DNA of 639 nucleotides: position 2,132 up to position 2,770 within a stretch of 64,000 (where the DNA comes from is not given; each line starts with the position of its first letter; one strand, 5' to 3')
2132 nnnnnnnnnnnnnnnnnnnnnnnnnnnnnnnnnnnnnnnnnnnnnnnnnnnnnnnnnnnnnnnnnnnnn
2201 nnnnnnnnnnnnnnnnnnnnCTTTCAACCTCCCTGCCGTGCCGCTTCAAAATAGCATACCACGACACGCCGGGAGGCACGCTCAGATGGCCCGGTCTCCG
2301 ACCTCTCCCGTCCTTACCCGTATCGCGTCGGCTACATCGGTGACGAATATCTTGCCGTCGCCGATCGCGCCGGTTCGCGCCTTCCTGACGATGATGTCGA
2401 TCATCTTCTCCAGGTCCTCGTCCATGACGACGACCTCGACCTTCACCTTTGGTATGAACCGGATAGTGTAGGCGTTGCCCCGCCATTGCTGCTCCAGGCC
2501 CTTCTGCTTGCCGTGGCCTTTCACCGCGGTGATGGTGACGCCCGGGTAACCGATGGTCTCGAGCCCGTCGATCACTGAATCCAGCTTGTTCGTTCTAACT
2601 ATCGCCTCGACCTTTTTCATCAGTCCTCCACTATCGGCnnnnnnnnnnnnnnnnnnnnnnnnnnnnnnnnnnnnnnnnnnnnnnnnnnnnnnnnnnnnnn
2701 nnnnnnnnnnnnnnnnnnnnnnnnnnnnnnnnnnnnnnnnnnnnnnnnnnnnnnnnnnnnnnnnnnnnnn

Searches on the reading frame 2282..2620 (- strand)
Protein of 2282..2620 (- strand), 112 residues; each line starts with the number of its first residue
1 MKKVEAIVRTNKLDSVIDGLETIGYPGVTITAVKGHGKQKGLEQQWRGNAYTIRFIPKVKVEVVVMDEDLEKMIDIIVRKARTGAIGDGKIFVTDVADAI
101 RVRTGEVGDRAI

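Call 7: search_protein_families(library=pfam, proteins=[window:2282-2620:-])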
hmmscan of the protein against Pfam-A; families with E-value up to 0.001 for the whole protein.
window:2282-2620:- (112 aa): 1 family
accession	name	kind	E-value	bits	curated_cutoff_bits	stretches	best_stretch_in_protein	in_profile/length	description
PF00543.27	P-II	-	1.3e-29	102.9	25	1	1-106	1-102/102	Nitrogen regulatory protein P-II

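Call 11: search_protein_families(library=ncbifam, proteins=[window:2282-2620:-], max_evalue=0.01)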
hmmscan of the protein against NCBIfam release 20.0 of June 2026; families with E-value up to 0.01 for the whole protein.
window:2282-2620:- (112 aa): 2 families
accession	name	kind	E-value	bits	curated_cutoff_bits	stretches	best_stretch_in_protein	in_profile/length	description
NF008111.0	PRK10858.1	equivalog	5.9e-34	116.8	202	1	1-112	1-112/112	nitrogen regulatory protein P-II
NF007946.0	PRK10665.1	equivalog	2.4e-32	112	181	1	1-111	1-111/112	P-II family nitrogen regulator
